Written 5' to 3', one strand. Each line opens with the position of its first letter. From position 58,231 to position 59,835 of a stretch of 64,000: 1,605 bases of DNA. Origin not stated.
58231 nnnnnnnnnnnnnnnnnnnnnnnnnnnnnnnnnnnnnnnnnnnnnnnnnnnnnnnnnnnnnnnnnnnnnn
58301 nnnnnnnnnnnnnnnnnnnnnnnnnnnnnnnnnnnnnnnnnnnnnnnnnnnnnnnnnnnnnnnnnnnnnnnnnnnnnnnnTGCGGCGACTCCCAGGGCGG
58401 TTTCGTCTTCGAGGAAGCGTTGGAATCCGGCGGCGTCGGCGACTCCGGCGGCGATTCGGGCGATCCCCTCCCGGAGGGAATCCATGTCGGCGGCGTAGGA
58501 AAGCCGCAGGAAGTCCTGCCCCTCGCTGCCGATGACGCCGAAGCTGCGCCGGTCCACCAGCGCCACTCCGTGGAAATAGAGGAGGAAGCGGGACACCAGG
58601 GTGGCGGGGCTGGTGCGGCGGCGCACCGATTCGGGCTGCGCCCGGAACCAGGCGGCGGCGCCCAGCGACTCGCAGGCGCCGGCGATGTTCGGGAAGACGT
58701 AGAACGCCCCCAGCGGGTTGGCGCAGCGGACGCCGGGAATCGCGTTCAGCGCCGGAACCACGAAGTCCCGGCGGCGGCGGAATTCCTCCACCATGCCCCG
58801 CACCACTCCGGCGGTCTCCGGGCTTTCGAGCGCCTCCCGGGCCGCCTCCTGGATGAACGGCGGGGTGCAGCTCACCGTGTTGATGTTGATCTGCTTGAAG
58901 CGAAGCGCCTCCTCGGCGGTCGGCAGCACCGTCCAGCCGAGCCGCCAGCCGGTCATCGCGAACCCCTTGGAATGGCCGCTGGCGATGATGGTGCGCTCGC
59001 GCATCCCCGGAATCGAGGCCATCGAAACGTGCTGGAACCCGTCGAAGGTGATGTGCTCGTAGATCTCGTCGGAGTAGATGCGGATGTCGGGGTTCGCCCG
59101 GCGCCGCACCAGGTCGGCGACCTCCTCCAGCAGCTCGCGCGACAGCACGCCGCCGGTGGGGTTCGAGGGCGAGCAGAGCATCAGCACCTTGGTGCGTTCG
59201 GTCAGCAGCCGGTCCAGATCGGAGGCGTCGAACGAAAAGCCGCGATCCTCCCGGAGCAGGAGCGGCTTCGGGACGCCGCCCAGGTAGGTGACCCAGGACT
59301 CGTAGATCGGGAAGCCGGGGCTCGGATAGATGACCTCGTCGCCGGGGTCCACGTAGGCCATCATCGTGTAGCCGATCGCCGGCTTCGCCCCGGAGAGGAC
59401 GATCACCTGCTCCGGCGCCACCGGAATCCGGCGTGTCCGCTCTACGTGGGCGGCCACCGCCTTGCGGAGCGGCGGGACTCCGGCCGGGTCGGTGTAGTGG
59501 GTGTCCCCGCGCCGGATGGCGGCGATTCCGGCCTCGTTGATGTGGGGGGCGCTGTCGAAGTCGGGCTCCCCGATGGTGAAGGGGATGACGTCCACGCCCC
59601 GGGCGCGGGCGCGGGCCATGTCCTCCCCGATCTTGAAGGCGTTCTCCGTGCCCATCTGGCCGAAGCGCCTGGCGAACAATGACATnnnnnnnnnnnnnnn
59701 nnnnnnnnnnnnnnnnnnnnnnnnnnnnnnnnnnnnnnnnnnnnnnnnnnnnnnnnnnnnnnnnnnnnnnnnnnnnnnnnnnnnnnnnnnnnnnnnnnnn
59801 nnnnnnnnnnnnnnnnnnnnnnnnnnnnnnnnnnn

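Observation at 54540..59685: Five-gene translationally coupled minus-strand operon: aminotransferase, 2-hydroxyacid dehydrogenase, SSS symporter, GNAT, TIGR02206-like membrane protein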

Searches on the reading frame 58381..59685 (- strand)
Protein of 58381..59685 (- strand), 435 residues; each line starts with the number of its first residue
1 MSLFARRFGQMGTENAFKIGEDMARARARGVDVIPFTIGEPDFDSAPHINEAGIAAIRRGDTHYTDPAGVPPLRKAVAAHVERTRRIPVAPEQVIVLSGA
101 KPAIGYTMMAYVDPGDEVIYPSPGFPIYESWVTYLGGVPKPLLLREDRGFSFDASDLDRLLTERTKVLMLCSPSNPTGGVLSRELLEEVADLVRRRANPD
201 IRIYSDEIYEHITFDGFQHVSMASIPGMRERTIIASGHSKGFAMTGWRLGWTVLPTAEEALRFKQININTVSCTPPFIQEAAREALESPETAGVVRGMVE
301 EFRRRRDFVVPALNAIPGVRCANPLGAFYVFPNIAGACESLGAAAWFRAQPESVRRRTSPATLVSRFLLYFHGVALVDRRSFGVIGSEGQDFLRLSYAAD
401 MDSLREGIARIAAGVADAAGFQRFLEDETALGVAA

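Call 4: search_protein_families(library=pfam, proteins=[window:58381-59685:-], max_evalue=0.01)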
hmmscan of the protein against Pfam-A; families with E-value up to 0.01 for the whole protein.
window:58381-59685:- (435 aa): 2 families
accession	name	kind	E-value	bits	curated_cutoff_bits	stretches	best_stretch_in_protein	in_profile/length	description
PF00155.27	Aminotran_1_2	-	1.4e-57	195.9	19.7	1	32-411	2-361/361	Aminotransferase class I and II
PF12897.13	Asp_aminotransf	-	0.0012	18.2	27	1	168-280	177-289/421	Aspartate amino-transferase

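Call 5: search_protein_families(library=ncbifam, proteins=[window:58381-59685:-], max_evalue=0.01)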
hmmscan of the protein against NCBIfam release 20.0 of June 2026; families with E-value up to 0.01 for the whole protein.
window:58381-59685:- (435 aa): 67 families (the best 25 are shown)
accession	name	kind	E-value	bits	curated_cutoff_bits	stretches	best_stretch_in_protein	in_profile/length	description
NF005816.0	PRK07682.1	equivalog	1.6e-79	267.4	620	1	32-413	30-381/390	aminotransferase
NF004769.0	PRK06107.1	equivalog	1.8e-79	267.4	617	1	22-417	24-400/402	aspartate transaminase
NF004770.0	PRK06108.1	subfamily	1.3e-74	251.4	422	1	23-344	29-345/396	pyridoxal phosphate-dependent aminotransferase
NF041091.1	asp_aminotase_Arch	equivalog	6.9e-74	248.9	550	1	17-412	13-372/376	aspartate aminotransferase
NF041364.1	GntC_guanitoxin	equivalog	2.6e-72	243.7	415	1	38-411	5-353/356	guanitoxin biosynthesis PLP-dependent (S)-gamma-hydroxy-L-arginine cyclodehydratase GntC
NF005817.0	PRK07683.1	equivalog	1.8e-69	234.3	575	2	31-336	28-325/387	aminotransferase A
NF005601.0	PRK07337.1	equivalog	8.9e-69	232.5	496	1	18-412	22-389/394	pyridoxal phosphate-dependent aminotransferase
NF006514.0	PRK08960.1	equivalog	1.3e-63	215.2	554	1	17-415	15-385/388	pyridoxal phosphate-dependent aminotransferase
NF006229.0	PRK08361.1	equivalog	1.3e-61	208.8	624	1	18-412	21-385/391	aspartate aminotransferase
NF005855.0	PRK07777.1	equivalog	1.9e-60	205.2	553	1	26-355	23-346/391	pyridoxal phosphate-dependent aminotransferase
NF004975.0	PRK06348.1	equivalog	3.3e-60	204.1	549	1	20-336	18-327/384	pyridoxal phosphate-dependent aminotransferase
NF006756.0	PRK09276.1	subfamily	1.2e-59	202.3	507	1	17-340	17-335/387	LL-diaminopimelate aminotransferase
NF005588.0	PRK07309.1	equivalog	6.8e-59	199.7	576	1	32-415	31-386/391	pyridoxal phosphate-dependent aminotransferase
NF006230.0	PRK08363.1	equivalog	9.2e-59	199.2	534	1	27-335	26-334/398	alanine aminotransferase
TIGR03540.1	DapC_direct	equivalog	2e-57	194.9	593.25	1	18-340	16-333/383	LL-diaminopimelate aminotransferase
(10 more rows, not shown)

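Call 16: search_solved_structures(query=window:58381-59685:-, max_evalue=1e-20)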
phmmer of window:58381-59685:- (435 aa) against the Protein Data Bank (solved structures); distinct sequences matched with E-value up to 1e-20: 40.
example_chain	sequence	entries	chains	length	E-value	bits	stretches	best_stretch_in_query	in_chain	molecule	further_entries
5wmi_A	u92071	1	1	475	2.5e-67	230.8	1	26-412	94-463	Bifunctional aspartate aminotransferase and glutamate/aspartate-prephenate aminotransferas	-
5wmh_A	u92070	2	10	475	2.6e-67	230.8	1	26-412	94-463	Bifunctional aspartate aminotransferase and glutamate/aspartate-prephenate aminotransferas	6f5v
5wml_A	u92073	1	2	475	1.8e-66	228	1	26-412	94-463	Bifunctional aspartate aminotransferase and glutamate/aspartate-prephenate aminotransferas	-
5wmk_A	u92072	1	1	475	2.4e-66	227.6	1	26-412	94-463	Bifunctional aspartate aminotransferase and glutamate/aspartate-prephenate aminotransferas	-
6f35_A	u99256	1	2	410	3.3e-65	223.8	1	5-414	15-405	Aspartate aminotransferase B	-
6f77_A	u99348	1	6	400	2.2e-64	221.1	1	18-411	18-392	Aspartate aminotransferase A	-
1dju_A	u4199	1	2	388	2.9e-63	217.4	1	31-335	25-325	AROMATIC AMINOTRANSFERASE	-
1gd9_A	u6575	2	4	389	3.8e-63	217.1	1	31-335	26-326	ASPARTATE AMINOTRANSFERASE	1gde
1j32_A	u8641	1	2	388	1.8e-61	211.6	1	25-337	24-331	aspartate aminotransferase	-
1bjw_A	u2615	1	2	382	3e-59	204.2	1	11-334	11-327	ASPARTATE AMINOTRANSFERASE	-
1bkg_A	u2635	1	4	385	3.1e-59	204.2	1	11-335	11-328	ASPARTATE AMINOTRANSFERASE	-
1b5o_A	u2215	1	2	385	1.7e-58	201.8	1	11-335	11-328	PROTEIN (ASPARTATE AMINOTRANSFERASE)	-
1gc3_A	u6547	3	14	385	2e-58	201.5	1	6-335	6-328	ASPARTATE AMINOTRANSFERASE | PROTEIN (ASPARTATE AMINOTRANSFERASE)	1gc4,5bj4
1b5p_A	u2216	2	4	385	2.6e-58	201.1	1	11-335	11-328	PROTEIN (ASPARTATE AMINOTRANSFERASE) | ASPARTATE AMINOTRANSFERASE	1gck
5bj3_A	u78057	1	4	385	3e-58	200.9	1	6-335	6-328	PROTEIN (ASPARTATE AMINOTRANSFERASE)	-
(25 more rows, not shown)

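Call 36: find_homologous_proteins(query=window:58381-59685:-, max_evalue=1e-30)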
Query window:58381-59685:- (435 aa): 7988 proteins with E <= 1e-30 among 8000 candidates; the best 120 are listed.
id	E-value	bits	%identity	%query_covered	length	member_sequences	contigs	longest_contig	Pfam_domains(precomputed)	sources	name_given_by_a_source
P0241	7.6e-290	979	100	100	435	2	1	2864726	PF00155.28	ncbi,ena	-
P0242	5.8e-264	894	89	100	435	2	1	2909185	PF00155.28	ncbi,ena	-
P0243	1.5e-260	882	89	100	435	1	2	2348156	PF00155.28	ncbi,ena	-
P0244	4.7e-251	851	86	100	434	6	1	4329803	PF00155.28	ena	-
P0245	1.1e-247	840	86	100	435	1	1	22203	PF00155.28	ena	-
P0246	3.4e-246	835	85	100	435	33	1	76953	PF00155.28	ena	-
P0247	1.5e-245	833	84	100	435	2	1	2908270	PF00155.28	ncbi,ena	-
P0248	4.5e-245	831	84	100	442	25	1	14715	PF00155.28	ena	-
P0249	7.3e-244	827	84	100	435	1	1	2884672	PF00155.28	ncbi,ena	-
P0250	1.5e-243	826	83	100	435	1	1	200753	PF00155.28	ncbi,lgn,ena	-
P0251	2.4e-243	826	83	100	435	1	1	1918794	PF00155.28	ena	-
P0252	2.4e-243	826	83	100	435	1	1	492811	PF00155.28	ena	-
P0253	2.5e-243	826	83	100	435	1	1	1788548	PF00155.28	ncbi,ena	-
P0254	3.3e-243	825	83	100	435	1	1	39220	PF00155.28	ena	-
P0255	3.3e-243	825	83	100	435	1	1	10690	PF00155.28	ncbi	-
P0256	3.4e-243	825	83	100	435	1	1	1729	PF00155.28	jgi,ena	jgi:aspartate/methionine/tyrosine aminotransferase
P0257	3.4e-243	825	83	100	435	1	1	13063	PF00155.28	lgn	-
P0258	4.4e-243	825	83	100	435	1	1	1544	PF00155.28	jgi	jgi:aspartate/methionine/tyrosine aminotransferase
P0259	4.4e-243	825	83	100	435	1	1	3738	PF00155.28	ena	-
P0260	6.0e-243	824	83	100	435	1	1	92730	PF00155.28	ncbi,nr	ncbi:MAG: pyridoxal phosphate-dependent aminotransferase [Acidobacteria bacterium]|nr:pyridoxal phos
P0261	6.6e-243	824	83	100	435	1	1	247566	PF00155.28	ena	-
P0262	6.8e-243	824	83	100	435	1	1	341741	PF00155.28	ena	-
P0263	7.3e-243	824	83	100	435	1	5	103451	PF00155.28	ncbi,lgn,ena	-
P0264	8.0e-243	824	83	100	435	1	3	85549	PF00155.28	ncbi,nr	ncbi:MAG: pyridoxal phosphate-dependent aminotransferase [Acidobacteria bacterium]|nr:pyridoxal phos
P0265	1.0e-242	824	83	100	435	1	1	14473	PF00155.28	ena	-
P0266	1.1e-242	823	83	100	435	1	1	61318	PF00155.28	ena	-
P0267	1.3e-242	823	83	100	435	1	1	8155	PF00155.28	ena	-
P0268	1.7e-242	823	83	100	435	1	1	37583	PF00155.28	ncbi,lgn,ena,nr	ncbi:MAG: pyridoxal phosphate-dependent aminotransferase [Acidobacteriota bacterium]|nr:pyridoxal ph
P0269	1.8e-242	823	83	100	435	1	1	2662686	PF00155.28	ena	-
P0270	2.4e-242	822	83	100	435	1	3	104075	PF00155.28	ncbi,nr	ncbi:MAG: pyridoxal phosphate-dependent aminotransferase [Acidobacteria bacterium]|nr:pyridoxal phos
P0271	2.6e-242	822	83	100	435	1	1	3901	PF00155.28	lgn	-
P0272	2.6e-242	822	83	100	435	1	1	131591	PF00155.28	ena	-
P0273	2.8e-242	822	83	100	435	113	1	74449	PF00155.28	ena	-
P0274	2.8e-242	822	82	100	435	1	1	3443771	PF00155.28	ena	-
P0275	3.1e-242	822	84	100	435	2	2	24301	PF00155.28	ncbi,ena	-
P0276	3.3e-242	822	83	100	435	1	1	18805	PF00155.28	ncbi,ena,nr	ncbi:MAG: pyridoxal phosphate-dependent aminotransferase [Acidobacteriota bacterium]|nr:pyridoxal ph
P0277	3.4e-242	822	83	100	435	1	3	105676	PF00155.28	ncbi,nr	ncbi:MAG: pyridoxal phosphate-dependent aminotransferase [Acidobacteria bacterium]|nr:pyridoxal phos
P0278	4.0e-242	822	83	100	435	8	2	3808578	PF00155.28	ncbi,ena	-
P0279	4.4e-242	821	83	100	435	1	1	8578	PF00155.28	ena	-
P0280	4.4e-242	821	83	100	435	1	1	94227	PF00155.28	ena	-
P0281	4.7e-242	821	82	100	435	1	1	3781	PF00155.28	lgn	-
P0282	5.6e-242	821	82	100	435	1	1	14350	PF00155.28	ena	-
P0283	5.8e-242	821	82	100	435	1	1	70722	PF00155.28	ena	-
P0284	6.5e-242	821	83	100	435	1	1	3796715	PF00155.28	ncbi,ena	-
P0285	7.5e-242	821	82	100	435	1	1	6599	PF00155.28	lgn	-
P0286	7.6e-242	821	83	100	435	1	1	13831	PF00155.28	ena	-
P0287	7.8e-242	821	82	100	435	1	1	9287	PF00155.28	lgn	-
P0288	8.3e-242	821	83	100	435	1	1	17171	PF00155.28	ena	-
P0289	8.3e-242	821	82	100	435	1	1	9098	PF00155.28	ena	-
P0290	9.7e-242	820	83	100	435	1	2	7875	PF00155.28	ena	-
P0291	1.2e-241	820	82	100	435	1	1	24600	PF00155.28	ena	-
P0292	1.5e-241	820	83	100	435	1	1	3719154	PF00155.28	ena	-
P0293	2.1e-241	819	82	100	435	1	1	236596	PF00155.28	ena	-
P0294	2.1e-241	819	82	100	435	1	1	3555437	PF00155.28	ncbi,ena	-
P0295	2.2e-241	819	83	100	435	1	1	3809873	PF00155.28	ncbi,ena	-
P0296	3.2e-241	819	82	100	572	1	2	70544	PF00155.28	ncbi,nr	ncbi:MAG: pyridoxal phosphate-dependent aminotransferase [Acidobacteria bacterium]|nr:pyridoxal phos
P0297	4.6e-241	818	82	100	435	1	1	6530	PF00155.28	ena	-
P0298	6.3e-241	818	83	100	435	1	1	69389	PF00155.28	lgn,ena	-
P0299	7.0e-241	818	82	100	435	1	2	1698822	PF00155.28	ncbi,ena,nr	ncbi:MAG: pyridoxal phosphate-dependent aminotransferase [Acidobacteria bacterium]|nr:pyridoxal phos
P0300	8.1e-241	817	82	100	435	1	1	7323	PF00155.28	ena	-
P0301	1.2e-240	817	82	100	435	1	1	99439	PF00155.28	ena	-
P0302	2.6e-240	816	82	100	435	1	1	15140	PF00155.28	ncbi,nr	ncbi:MAG: pyridoxal phosphate-dependent aminotransferase [Acidobacteriota bacterium]|nr:pyridoxal ph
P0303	6.6e-240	814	82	100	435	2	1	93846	PF00155.28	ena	-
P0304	9.7e-238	807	81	100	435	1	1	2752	PF00155.28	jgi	-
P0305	1.4e-237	807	83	98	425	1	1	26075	PF00155.28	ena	-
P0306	2.1e-237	806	83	98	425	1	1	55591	PF00155.28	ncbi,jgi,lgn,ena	-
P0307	2.3e-237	806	83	98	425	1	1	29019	PF00155.28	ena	-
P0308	2.7e-237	806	84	98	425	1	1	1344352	PF00155.28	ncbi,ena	-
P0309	2.8e-237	806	83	98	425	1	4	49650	PF00155.28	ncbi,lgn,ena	-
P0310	3.2e-237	805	83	98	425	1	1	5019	PF00155.28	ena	-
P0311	3.5e-237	805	83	98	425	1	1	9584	PF00155.28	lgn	-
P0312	4.7e-237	805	83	98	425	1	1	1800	PF00155.28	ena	-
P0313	5.2e-237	805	83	98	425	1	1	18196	PF00155.28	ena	-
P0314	8.7e-237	804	83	98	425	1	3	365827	PF00155.28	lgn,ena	-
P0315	9.3e-237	804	83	98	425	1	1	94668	PF00155.28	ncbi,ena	-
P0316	1.1e-236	804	83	98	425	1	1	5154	PF00155.28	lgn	-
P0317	1.2e-236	804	83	98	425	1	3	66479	PF00155.28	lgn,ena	-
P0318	2.2e-236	803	83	98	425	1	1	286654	PF00155.28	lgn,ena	-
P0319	2.4e-236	803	83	98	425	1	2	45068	PF00155.28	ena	-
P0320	2.5e-236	803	82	98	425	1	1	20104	PF00155.28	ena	-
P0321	4.4e-236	802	82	98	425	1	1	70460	PF00155.28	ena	-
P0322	6.7e-236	801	82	98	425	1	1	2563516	PF00155.28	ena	-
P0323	7.4e-236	801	82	98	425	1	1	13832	PF00155.28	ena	-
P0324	7.6e-236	801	82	98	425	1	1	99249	PF00155.28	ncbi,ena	-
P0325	8.9e-236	801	83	98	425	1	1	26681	PF00155.28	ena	-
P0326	1.1e-235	800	82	98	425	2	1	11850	PF00155.28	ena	-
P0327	1.2e-235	800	83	98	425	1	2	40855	PF00155.28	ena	-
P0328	2.3e-235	799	83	97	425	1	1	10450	PF00155.28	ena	-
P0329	2.6e-235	799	82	98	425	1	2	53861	PF00155.28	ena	-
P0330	9.3e-235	797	82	98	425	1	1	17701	PF00155.28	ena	-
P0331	3.2e-233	792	80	100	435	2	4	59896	PF00155.28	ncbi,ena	-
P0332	3.5e-232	789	78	100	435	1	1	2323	PF00155.28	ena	-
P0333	5.3e-227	772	76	100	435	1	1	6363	PF00155.28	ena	-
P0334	3.9e-222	756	83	91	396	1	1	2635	PF00155.28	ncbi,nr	ncbi:MAG: aminotransferase class I/II-fold pyridoxal phosphate-dependent enzyme, partial [Acidobacte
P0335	1.3e-216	738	73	100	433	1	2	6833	PF00155.28,PF01041.24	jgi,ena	-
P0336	4.4e-216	736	73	100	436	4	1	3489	PF00155.28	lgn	-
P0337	2.2e-215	734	75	100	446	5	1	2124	PF00155.28,PF01041.24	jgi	jgi:aspartate/methionine/tyrosine aminotransferase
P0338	3.4e-214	730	75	100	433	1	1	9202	PF00155.28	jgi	jgi:aspartate/methionine/tyrosine aminotransferase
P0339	4.4e-214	729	73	100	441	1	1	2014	PF00155.28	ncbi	-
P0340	5.3e-214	729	74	100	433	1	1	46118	PF00155.28,PF01041.24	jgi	jgi:aspartate/methionine/tyrosine aminotransferase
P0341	9.5e-214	728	73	100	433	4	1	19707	PF00155.28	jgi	jgi:aspartate/methionine/tyrosine aminotransferase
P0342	3.6e-213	726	72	100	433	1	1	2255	PF00155.28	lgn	-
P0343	5.0e-213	726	73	100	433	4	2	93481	PF00155.28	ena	-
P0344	7.8e-212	722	72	100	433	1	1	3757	PF00155.28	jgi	jgi:aspartate aminotransferase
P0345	9.3e-211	718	73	100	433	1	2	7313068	PF00155.28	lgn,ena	-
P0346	7.3e-210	715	72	100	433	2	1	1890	PF00155.28,PF01041.24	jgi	jgi:aspartate/methionine/tyrosine aminotransferase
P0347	1.1e-209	715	70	100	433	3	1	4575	PF00155.28,PF01041.24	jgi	-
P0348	1.5e-209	714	71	100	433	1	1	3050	PF00155.28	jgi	jgi:aspartate aminotransferase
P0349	4.0e-209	713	71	100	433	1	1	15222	PF00155.28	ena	-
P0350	4.6e-209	713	69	100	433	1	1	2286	PF00155.28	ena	-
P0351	4.9e-209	713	70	100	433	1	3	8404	PF00155.28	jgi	jgi:aspartate/methionine/tyrosine aminotransferase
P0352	5.4e-209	712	71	100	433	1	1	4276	PF00155.28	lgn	-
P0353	1.4e-208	711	72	100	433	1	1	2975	PF00155.28,PF01041.24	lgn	-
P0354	1.5e-208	711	71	99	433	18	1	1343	PF00155.28,PF01041.24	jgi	-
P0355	1.6e-208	711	70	100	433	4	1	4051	PF00155.28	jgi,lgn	jgi:aspartate/methionine/tyrosine aminotransferase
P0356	1.7e-208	711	72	100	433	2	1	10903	PF00155.28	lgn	-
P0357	2.6e-208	710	71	100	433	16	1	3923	PF00155.28,PF01041.24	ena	-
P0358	4.1e-208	710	73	97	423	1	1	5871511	PF00155.28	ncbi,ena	-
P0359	8.8e-208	708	72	100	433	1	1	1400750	PF00155.28,PF01041.24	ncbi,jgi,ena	-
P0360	1.5e-207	708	71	100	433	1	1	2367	PF00155.28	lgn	-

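Call 37: find_encoding_contigs(protein=P0345, flank=5000, max_places=1)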
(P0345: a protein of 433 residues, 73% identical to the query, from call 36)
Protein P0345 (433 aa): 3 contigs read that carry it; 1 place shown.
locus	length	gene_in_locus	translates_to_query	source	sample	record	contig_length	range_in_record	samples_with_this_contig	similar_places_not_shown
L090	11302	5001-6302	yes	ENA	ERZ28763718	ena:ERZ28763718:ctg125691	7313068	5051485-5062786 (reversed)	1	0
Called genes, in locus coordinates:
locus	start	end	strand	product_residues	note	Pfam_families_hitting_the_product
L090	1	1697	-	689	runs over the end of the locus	PF00009:GTP_EFTU, PF03144:GTP_EFTU_D2 (weak), PF22042:EF-G_D2, PF14492:EFG_III, PF03764:EFG_IV, PF00679:EFG_C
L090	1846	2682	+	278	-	-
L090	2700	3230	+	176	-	-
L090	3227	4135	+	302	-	-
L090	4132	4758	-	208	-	-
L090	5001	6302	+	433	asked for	PF00155:Aminotran_1_2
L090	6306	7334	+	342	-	PF00389:2-Hacid_dh, PF02826:2-Hacid_dh_C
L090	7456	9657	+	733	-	PF00069:Pkinase, PF07714:PK_Tyr_Ser-Thr, PF24807:WD40_CDC20-Fz, PF25171:Beta-prop_WDR36-Utp21_1st, PF25173:Beta-prop_WDR3_1st, PF23393:Beta-prop_WDR90_POC16_2nd, PF23409:Beta-prop_EML, PF23414:Beta-prop_EML_2, +55 more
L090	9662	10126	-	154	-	PF00300:His_Phos_1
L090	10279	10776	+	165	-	-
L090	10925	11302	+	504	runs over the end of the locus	PF07969:Amidohydro_3, PF01979:Amidohydro_1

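Call 38: find_encoding_contigs(protein=P0358, flank=5000, max_places=1)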
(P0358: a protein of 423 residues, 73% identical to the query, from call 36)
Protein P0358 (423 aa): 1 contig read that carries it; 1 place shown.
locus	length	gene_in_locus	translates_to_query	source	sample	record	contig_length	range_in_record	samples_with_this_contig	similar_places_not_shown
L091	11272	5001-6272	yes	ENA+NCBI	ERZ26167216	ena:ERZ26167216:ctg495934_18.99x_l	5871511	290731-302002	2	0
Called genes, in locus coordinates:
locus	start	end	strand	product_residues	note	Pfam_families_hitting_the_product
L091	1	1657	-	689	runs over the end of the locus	PF00009:GTP_EFTU, PF01926:MMR_HSR1 (faint), PF03144:GTP_EFTU_D2, PF22042:EF-G_D2, PF14492:EFG_III, PF16658:RF3_C (faint), PF03764:EFG_IV, PF00679:EFG_C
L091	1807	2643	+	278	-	-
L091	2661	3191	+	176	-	-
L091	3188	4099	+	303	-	-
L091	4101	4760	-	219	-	-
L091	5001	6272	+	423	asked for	PF00155:Aminotran_1_2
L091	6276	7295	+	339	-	PF00389:2-Hacid_dh, PF02826:2-Hacid_dh_C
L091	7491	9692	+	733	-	PF00069:Pkinase, PF07714:PK_Tyr_Ser-Thr, PF25171:Beta-prop_WDR36-Utp21_1st, PF24807:WD40_CDC20-Fz, PF25173:Beta-prop_WDR3_1st, PF23409:Beta-prop_EML, PF23414:Beta-prop_EML_2, PF24105:Beta-prop_CAF1B_HIR1, +50 more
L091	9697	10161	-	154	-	PF00300:His_Phos_1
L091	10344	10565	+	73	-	-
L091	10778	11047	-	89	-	-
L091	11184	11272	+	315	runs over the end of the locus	PF01979:Amidohydro_1, PF07969:Amidohydro_3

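Call 39: find_encoding_contigs(protein=P0359, flank=5000, max_places=1)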
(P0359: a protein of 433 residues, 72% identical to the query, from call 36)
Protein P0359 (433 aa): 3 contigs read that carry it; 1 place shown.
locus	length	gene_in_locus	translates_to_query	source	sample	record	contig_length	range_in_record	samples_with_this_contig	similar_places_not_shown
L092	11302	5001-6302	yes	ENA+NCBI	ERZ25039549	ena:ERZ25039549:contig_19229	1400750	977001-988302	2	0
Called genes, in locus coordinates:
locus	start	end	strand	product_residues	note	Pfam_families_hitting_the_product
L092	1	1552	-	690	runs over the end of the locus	PF00009:GTP_EFTU, PF03144:GTP_EFTU_D2, PF22042:EF-G_D2, PF14492:EFG_III, PF16658:RF3_C (weak), PF03764:EFG_IV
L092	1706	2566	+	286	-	-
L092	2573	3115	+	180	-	-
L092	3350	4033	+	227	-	-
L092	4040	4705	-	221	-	-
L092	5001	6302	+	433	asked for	PF00155:Aminotran_1_2, PF01041:DegT_DnrJ_EryC1 (weak)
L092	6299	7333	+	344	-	PF00389:2-Hacid_dh, PF02826:2-Hacid_dh_C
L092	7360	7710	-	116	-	PF02627:CMD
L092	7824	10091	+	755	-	PF00069:Pkinase, PF07714:PK_Tyr_Ser-Thr, PF25171:Beta-prop_WDR36-Utp21_1st, PF23393:Beta-prop_WDR90_POC16_2nd, PF23414:Beta-prop_EML_2, PF24105:Beta-prop_CAF1B_HIR1, PF24814:WD40_Prp19, PF24817:WD40_WDHD1_1st, +47 more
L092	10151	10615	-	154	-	PF00300:His_Phos_1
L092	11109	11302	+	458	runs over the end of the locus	PF00343:Phosphorylase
